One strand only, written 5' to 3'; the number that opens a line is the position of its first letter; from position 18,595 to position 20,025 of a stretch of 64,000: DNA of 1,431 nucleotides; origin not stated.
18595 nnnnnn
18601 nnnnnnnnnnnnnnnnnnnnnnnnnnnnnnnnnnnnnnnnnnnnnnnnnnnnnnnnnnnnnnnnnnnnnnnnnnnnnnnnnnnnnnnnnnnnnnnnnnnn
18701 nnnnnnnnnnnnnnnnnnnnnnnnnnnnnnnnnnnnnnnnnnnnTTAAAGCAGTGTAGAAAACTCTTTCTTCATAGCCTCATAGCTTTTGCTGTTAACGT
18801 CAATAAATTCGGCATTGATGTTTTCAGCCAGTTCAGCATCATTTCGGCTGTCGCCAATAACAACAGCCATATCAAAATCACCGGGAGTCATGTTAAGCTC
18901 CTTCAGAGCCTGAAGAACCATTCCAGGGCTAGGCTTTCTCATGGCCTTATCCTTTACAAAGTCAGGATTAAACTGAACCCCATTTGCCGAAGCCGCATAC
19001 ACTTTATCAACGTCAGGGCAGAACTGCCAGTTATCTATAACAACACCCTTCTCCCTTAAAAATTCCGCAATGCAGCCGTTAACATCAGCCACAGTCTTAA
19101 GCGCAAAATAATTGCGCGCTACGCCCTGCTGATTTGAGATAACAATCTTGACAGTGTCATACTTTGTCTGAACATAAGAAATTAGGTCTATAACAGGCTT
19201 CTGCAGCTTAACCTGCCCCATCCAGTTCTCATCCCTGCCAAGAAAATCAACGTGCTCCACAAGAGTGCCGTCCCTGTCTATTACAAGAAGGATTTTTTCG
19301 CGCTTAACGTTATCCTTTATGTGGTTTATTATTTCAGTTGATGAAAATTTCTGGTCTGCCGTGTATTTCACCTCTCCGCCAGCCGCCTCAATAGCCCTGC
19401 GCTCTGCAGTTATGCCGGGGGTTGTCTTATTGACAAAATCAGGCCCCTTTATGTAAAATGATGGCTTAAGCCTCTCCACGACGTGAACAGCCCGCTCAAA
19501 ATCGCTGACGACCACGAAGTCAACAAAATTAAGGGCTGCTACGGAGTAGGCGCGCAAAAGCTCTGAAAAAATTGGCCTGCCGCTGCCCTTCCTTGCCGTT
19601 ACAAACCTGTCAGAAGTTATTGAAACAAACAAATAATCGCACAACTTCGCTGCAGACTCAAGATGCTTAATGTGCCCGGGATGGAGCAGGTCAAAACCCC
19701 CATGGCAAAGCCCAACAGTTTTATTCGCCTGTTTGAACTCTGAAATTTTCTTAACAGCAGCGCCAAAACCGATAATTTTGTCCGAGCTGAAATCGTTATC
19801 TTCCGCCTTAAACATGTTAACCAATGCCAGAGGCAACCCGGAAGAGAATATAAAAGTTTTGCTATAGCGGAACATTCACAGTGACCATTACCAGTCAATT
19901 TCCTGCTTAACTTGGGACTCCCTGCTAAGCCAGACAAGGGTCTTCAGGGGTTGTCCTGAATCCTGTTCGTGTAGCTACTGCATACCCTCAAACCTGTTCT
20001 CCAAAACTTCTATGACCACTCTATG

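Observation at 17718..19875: HldE split into separate genes, with the nucleotidyltransferase half fused to a GmhB-like phosphatase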

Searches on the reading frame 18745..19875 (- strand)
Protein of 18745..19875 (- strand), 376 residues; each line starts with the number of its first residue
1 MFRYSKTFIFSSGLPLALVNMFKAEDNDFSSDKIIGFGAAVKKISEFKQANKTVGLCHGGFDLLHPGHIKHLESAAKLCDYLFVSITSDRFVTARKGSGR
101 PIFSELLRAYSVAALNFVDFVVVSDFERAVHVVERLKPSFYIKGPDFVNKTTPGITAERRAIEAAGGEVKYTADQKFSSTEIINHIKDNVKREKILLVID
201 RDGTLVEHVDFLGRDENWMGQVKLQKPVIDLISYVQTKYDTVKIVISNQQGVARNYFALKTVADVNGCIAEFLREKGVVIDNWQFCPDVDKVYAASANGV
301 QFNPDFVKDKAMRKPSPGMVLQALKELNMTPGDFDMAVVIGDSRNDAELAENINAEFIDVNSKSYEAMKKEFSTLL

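Call 3: search_protein_families(library=pfam, proteins=[window:18745-19875:-], max_evalue=0.01)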
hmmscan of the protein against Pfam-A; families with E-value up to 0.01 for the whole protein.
window:18745-19875:- (376 aa): 5 families
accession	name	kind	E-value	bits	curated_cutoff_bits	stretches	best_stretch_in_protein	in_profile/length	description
PF01467.32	CTP_transf_like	-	6.8e-13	49.4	21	1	57-183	2-131/133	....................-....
PF13242.12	Hydrolase_like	-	8.1e-07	29.3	22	1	312-365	2-53/75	HAD-hyrolase-like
PF00702.32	Hydrolase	-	2.6e-05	25.2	26.4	1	309-352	149-189/191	haloacid dehalogenase-like hydrolase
PF13419.12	HAD_2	-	0.0001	22.9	23.8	1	311-358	132-176/178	Haloacid dehalogenase-like hydrolase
PF08645.17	PNK3P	-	0.0001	22.5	22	1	200-347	6-130/161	Polynucleotide kinase 3 phosphatase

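Call 4: search_protein_families(library=ncbifam, proteins=[window:18745-19875:-], max_evalue=0.01)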
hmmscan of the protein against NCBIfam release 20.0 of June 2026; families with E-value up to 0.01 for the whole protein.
window:18745-19875:- (376 aa): 19 families
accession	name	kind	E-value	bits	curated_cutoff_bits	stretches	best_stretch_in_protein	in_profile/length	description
TIGR02199.1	rfaE_dom_II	equivalog_domain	3e-31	108.2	181.5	1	45-187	4-143/144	D-glycero-beta-D-manno-heptose 1-phosphate adenylyltransferase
TIGR01656.1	Histidinol-ppas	subfamily_domain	7.4e-25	87.6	84.15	1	197-356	3-141/149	histidinol-phosphate phosphatase domain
NF008454.0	PRK11316.1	equivalog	7.3e-24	84.2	521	1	38-188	326-473/475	bifunctional D-glycero-beta-D-manno-heptose-7-phosphate kinase/D-glycero-beta-D-manno-heptose 1-phosphate adenylyltransferase HldE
TIGR01662.1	HAD-SF-IIIA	subfamily_domain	3.4e-19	69.3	44.6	1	196-361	2-139/141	HAD-IIIA family hydrolase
NF006506.0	PRK08942.1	equivalog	4.2e-16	59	178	1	196-355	5-141/182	D-glycero-beta-D-manno-heptose 1,7-bisphosphate 7-phosphatase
TIGR00213.1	GmhB_yaeD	subfamily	3.4e-14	52.9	149.6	1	197-350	4-139/176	D-glycero-beta-D-manno-heptose 1,7-bisphosphate 7-phosphatase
NF003937.0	PRK05446.1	equivalog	7.2e-14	51.6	443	1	195-364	4-152/355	bifunctional histidinol-phosphatase/imidazoleglycerol-phosphate dehydratase HisB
TIGR00125.1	cyt_tran_rel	domain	9.2e-12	45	27.7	1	54-115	1-59/65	adenylyltransferase/cytidyltransferase family protein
TIGR01261.1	hisB_Nterm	equivalog_domain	2.2e-11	43.5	140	1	196-363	3-149/161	histidinol-phosphatase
NF050049.1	HBPPhtaseGmhB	domain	4.6e-11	42.8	250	1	197-364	6-148/171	D-glycero-alpha-D-manno-heptose-1,7-bisphosphate 7-phosphatase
TIGR01518.1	g3p_cytidyltrns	equivalog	3.2e-08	33.7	165.4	1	56-131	2-76/125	glycerol-3-phosphate cytidylyltransferase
NF001985.0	PRK00777.1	subfamily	2.6e-07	30.8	104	1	59-98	11-50/157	pantetheine-phosphate adenylyltransferase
TIGR01664.1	DNA-3'-Pase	equivalog_domain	0.00015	21.7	107.65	1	189-348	8-141/167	DNA 3'-phosphatase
NF009695.0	PRK13222.1-2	equivalog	0.00031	20.3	225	0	312-358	148-191/226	phosphoglycolate phosphatase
NF005264.0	PRK06769.1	equivalog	0.00072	19.4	217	1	311-363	90-139/175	HAD-IIIA family hydrolase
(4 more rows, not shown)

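Call 11: find_homologous_proteins(query=window:18745-19875:-, max_evalue=0.00001)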
Query window:18745-19875:- (376 aa): 528 proteins with E <= 0.00001 among 8000 candidates; the best 120 are listed.
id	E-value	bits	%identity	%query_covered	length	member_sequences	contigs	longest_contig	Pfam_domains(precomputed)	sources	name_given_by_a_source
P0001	1.0e-246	836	100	100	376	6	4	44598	PF01467.33,PF13242.13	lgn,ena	-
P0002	3.9e-159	547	69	92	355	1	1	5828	PF01467.33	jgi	-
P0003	1.3e-157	542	67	92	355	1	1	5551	PF01467.33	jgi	-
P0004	9.7e-154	530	64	94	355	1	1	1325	PF13419.13,PF00702.33,PF01467.33,PF13242.13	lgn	-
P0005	1.6e-153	529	65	92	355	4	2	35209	PF01467.33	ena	-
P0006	7.0e-151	520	63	94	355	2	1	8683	PF01467.33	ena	-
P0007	5.2e-149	514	62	94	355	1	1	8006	PF13419.13,PF00702.33,PF01467.33,PF13242.13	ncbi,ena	-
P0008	7.3e-149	514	64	94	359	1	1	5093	PF00702.33,PF01467.33,PF08645.18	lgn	-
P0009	8.7e-149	513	65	92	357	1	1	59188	PF00702.33,PF01467.33,PF13242.13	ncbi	-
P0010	1.0e-148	513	62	94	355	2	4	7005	PF01467.33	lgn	-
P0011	1.4e-148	513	64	94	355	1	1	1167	PF00702.33,PF01467.33,PF13242.13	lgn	-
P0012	1.4e-148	513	62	94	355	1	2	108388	PF01467.33,PF08645.18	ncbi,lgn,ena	-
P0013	1.6e-147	509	62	94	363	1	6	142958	PF00702.33,PF01467.33,PF13242.13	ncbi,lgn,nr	ncbi:HAD-IIIA family hydrolase [Candidatus Woesearchaeota archaeon]|nr:HAD-IIIA family hydrolase [Ca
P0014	3.1e-147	508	63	94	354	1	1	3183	PF01467.33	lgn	-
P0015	1.1e-146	507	62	94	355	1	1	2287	PF00702.33,PF01467.33,PF13242.13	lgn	-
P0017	1.4e-145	503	63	93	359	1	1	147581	PF00702.33,PF01467.33,PF13242.13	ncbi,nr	ncbi:HAD-IIIA family hydrolase [Candidatus Woesearchaeota archaeon]|nr:HAD-IIIA family hydrolase [Ca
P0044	1.7e-133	463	59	91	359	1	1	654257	PF01467.33,PF08645.18,PF13242.13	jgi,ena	-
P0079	1.9e-123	430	55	93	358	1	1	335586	PF01467.33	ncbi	-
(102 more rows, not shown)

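Call 16: find_encoding_contigs(protein=P0044, flank=10000, max_places=2)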
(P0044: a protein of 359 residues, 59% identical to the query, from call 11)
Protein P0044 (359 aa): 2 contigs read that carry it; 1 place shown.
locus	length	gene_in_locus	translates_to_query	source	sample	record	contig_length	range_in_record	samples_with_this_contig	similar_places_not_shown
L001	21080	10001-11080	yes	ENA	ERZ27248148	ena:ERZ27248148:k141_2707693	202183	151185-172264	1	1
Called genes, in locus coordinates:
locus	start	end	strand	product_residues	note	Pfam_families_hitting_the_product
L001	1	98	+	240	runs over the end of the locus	PF13462:Thioredoxin_4, PF13098:Thioredoxin_2 (weak), PF01323:DSBA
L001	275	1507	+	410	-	PF08421:Methyltransf_13, PF13489:Methyltransf_23, PF08241:Methyltransf_11, PF08242:Methyltransf_12, PF13649:Methyltransf_25 (weak), PF13847:Methyltransf_31 (weak), PF08484:Methyltransf_14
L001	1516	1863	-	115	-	PF05653:Mg_trans_NIPA (faint), PF00892:EamA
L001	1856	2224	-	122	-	-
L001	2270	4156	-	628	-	-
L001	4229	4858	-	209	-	PF13489:Methyltransf_23, PF02353:CMAS (weak), PF13847:Methyltransf_31, PF13649:Methyltransf_25, PF08241:Methyltransf_11, PF08242:Methyltransf_12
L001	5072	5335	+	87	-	PF01022:HTH_5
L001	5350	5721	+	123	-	-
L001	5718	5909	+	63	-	PF12838:Fer4_7 (faint), PF12797:Fer4_2 (faint), PF12837:Fer4_6 (weak), PF13237:Fer4_10, PF00037:Fer4 (weak), PF14697:Fer4_21 (weak), PF13187:Fer4_9, PF13484:Fer4_16 (faint)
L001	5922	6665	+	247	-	PF01135:PCMT, PF13489:Methyltransf_23, PF01209:Ubie_methyltran, PF02353:CMAS, PF06325:PrmA, PF13847:Methyltransf_31, PF08241:Methyltransf_11, PF08242:Methyltransf_12, +6 more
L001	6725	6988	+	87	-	PF13192:Thioredoxin_3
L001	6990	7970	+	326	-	PF03773:ArsP_1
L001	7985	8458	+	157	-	-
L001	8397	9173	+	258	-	PF13386:DsbD_2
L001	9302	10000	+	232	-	PF00535:Glycos_transf_2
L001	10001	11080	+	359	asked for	PF01467:CTP_transf_like, PF08645:PNK3P (weak), PF13242:Hydrolase_like (faint)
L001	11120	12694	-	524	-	PF02310:B12-binding, PF04055:Radical_SAM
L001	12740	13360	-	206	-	PF13671:AAA_33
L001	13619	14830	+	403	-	-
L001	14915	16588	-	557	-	PF00294:PfkB, PF13580:SIS_2, PF01380:SIS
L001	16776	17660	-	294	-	PF04321:RmlD_sub_bind, PF01370:Epimerase, PF01073:3Beta_HSD (weak), PF16363:GDP_Man_Dehyd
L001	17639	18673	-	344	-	PF08240:ADH_N, PF16912:Glu_dehyd_C (weak), PF00107:ADH_zinc_N, PF13602:ADH_zinc_N_2 (weak)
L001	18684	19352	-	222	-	PF13489:Methyltransf_23, PF01209:Ubie_methyltran (weak), PF05175:MTS (weak), PF13847:Methyltransf_31, PF08241:Methyltransf_11, PF08242:Methyltransf_12, PF13649:Methyltransf_25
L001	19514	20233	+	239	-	-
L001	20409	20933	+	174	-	-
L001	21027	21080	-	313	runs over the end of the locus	PF02779:Transket_pyr, PF02780:Transketolase_C, PF17147:PFOR_II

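Call 17: find_encoding_contigs(protein=P0017, flank=10000, max_places=2)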
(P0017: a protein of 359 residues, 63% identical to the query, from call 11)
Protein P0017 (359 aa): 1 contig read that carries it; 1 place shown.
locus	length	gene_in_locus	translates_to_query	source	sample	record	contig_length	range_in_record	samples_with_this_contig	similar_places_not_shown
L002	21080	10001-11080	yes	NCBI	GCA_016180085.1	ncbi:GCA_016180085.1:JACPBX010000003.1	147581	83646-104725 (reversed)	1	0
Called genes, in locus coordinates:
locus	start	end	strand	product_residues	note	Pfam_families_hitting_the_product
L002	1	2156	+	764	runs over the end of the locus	PF08421:Methyltransf_13, PF13489:Methyltransf_23, PF08241:Methyltransf_11 (weak), PF08242:Methyltransf_12, PF08484:Methyltransf_14, PF01073:3Beta_HSD, PF01370:Epimerase, PF16363:GDP_Man_Dehyd, +2 more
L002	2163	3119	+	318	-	PF01408:GFO_IDH_MocA, PF03447:NAD_binding_3 (weak), PF02894:GFO_IDH_MocA_C, PF22725:GFO_IDH_MocA_C3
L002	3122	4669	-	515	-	PF13231:PMT_2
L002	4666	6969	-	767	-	PF20176:DUF6541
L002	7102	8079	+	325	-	PF00676:E1_dh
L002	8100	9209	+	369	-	PF02779:Transket_pyr, PF02780:Transketolase_C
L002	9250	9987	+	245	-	PF00535:Glycos_transf_2, PF13641:Glyco_tranf_2_3 (weak)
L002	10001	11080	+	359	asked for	PF00702:Hydrolase (faint), PF01467:CTP_transf_like, PF13242:Hydrolase_like (faint)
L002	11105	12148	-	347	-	PF00294:PfkB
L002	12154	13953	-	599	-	PF02776:TPP_enzyme_N, PF00205:TPP_enzyme_M, PF02775:TPP_enzyme_C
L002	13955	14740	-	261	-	PF00106:adh_short, PF13561:adh_short_C2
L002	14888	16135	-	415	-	PF08421:Methyltransf_13, PF13489:Methyltransf_23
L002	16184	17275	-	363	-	PF00288:GHMP_kinases_N, PF08544:GHMP_kinases_C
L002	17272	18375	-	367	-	PF00266:Aminotran_5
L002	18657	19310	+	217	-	PF00702:Hydrolase, PF13419:HAD_2, PF13242:Hydrolase_like (weak)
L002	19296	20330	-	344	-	PF08240:ADH_N, PF16912:Glu_dehyd_C (faint), PF00107:ADH_zinc_N, PF13602:ADH_zinc_N_2 (faint)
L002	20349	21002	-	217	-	PF13489:Methyltransf_23, PF07021:MetW, PF13847:Methyltransf_31, PF08241:Methyltransf_11, PF08242:Methyltransf_12, PF13649:Methyltransf_25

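Call 18: find_encoding_contigs(protein=P0079, flank=10000, max_places=2)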
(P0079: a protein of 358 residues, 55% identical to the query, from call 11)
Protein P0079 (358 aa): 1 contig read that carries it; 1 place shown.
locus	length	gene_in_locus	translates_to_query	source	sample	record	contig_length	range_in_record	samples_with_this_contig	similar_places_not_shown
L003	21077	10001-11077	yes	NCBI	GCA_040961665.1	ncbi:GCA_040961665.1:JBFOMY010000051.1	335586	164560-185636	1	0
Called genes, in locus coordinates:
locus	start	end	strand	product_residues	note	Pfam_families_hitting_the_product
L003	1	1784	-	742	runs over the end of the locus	-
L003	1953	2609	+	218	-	PF01209:Ubie_methyltran (weak), PF13489:Methyltransf_23, PF07021:MetW (weak), PF13847:Methyltransf_31, PF08241:Methyltransf_11, PF08242:Methyltransf_12, PF13649:Methyltransf_25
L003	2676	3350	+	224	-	PF05401:NodS (weak), PF13489:Methyltransf_23, PF13847:Methyltransf_31 (weak), PF08241:Methyltransf_11, PF08242:Methyltransf_12 (weak), PF13649:Methyltransf_25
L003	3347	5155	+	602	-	PF02776:TPP_enzyme_N, PF00205:TPP_enzyme_M, PF02775:TPP_enzyme_C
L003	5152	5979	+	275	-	PF00106:adh_short, PF13561:adh_short_C2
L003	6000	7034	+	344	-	PF08240:ADH_N, PF16912:Glu_dehyd_C (weak), PF00107:ADH_zinc_N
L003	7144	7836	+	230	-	PF00535:Glycos_transf_2, PF10111:Glyco_tranf_2_2 (weak), PF13641:Glyco_tranf_2_3 (weak)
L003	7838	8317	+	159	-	-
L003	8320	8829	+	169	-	-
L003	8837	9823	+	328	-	PF01073:3Beta_HSD, PF01370:Epimerase, PF02719:Polysacc_synt_2, PF04321:RmlD_sub_bind, PF05368:NmrA (weak), PF07993:NAD_binding_4, PF13460:NAD_binding_10, PF16363:GDP_Man_Dehyd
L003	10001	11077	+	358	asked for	PF01467:CTP_transf_like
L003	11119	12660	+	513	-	PF01467:CTP_transf_like, PF00294:PfkB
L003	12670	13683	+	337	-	PF01073:3Beta_HSD, PF01370:Epimerase, PF02719:Polysacc_synt_2, PF04321:RmlD_sub_bind, PF05368:NmrA, PF07993:NAD_binding_4, PF13460:NAD_binding_10, PF16363:GDP_Man_Dehyd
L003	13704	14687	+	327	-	PF00676:E1_dh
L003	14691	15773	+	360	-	PF02779:Transket_pyr, PF02780:Transketolase_C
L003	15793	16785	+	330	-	PF01370:Epimerase, PF04321:RmlD_sub_bind, PF16363:GDP_Man_Dehyd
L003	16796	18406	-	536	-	PF19510:DUF6044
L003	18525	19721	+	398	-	PF01041:DegT_DnrJ_EryC1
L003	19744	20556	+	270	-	PF01061:ABC2_membrane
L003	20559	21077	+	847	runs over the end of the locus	PF00005:ABC_tran, PF08003:Methyltransf_9 (weak), PF13489:Methyltransf_23, PF13847:Methyltransf_31 (weak), PF08241:Methyltransf_11, PF08242:Methyltransf_12, PF13649:Methyltransf_25, PF05050:Methyltransf_21, +2 more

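Call 20: search_solved_structures(query=window:18745-19875:-, max_evalue=0.001, show_alignments=4)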
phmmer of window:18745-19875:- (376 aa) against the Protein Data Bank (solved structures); distinct sequences matched with E-value up to 0.001: 9.
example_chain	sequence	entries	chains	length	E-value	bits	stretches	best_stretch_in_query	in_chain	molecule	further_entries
3elb_A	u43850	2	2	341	1.3e-15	60.5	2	56-184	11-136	Ethanolamine-phosphate cytidylyltransferase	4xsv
2o2x_A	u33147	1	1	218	5e-13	52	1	197-349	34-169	hypothetical protein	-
5x9q_A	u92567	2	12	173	9e-11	44.6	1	55-153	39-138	Putative cytidylyltransferase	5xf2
3glv_A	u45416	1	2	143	8.2e-07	31.5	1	57-146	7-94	Lipopolysaccharide core biosynthesis protein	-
1coz_A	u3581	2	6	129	9.8e-07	31.3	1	56-123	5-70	PROTEIN (GLYCEROL-3-PHOSPHATE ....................) | glycerol-3-phosphate cytidylyltransferase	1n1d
2b7l_A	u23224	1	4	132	2.8e-05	26.5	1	56-147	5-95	glycerol-3-phosphate cytidylyltransferase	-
9hsm_A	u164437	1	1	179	0.00067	22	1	42-119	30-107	choline-phosphate cytidylyltransferase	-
9hsg_A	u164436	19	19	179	0.00068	21.9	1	42-119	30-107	choline-phosphate cytidylyltransferase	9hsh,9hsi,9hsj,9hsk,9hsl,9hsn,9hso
4zcp_A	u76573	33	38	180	0.00068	21.9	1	42-119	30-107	Cholinephosphate cytidylyltransferase | Choline-phosphate cytidylyltransferase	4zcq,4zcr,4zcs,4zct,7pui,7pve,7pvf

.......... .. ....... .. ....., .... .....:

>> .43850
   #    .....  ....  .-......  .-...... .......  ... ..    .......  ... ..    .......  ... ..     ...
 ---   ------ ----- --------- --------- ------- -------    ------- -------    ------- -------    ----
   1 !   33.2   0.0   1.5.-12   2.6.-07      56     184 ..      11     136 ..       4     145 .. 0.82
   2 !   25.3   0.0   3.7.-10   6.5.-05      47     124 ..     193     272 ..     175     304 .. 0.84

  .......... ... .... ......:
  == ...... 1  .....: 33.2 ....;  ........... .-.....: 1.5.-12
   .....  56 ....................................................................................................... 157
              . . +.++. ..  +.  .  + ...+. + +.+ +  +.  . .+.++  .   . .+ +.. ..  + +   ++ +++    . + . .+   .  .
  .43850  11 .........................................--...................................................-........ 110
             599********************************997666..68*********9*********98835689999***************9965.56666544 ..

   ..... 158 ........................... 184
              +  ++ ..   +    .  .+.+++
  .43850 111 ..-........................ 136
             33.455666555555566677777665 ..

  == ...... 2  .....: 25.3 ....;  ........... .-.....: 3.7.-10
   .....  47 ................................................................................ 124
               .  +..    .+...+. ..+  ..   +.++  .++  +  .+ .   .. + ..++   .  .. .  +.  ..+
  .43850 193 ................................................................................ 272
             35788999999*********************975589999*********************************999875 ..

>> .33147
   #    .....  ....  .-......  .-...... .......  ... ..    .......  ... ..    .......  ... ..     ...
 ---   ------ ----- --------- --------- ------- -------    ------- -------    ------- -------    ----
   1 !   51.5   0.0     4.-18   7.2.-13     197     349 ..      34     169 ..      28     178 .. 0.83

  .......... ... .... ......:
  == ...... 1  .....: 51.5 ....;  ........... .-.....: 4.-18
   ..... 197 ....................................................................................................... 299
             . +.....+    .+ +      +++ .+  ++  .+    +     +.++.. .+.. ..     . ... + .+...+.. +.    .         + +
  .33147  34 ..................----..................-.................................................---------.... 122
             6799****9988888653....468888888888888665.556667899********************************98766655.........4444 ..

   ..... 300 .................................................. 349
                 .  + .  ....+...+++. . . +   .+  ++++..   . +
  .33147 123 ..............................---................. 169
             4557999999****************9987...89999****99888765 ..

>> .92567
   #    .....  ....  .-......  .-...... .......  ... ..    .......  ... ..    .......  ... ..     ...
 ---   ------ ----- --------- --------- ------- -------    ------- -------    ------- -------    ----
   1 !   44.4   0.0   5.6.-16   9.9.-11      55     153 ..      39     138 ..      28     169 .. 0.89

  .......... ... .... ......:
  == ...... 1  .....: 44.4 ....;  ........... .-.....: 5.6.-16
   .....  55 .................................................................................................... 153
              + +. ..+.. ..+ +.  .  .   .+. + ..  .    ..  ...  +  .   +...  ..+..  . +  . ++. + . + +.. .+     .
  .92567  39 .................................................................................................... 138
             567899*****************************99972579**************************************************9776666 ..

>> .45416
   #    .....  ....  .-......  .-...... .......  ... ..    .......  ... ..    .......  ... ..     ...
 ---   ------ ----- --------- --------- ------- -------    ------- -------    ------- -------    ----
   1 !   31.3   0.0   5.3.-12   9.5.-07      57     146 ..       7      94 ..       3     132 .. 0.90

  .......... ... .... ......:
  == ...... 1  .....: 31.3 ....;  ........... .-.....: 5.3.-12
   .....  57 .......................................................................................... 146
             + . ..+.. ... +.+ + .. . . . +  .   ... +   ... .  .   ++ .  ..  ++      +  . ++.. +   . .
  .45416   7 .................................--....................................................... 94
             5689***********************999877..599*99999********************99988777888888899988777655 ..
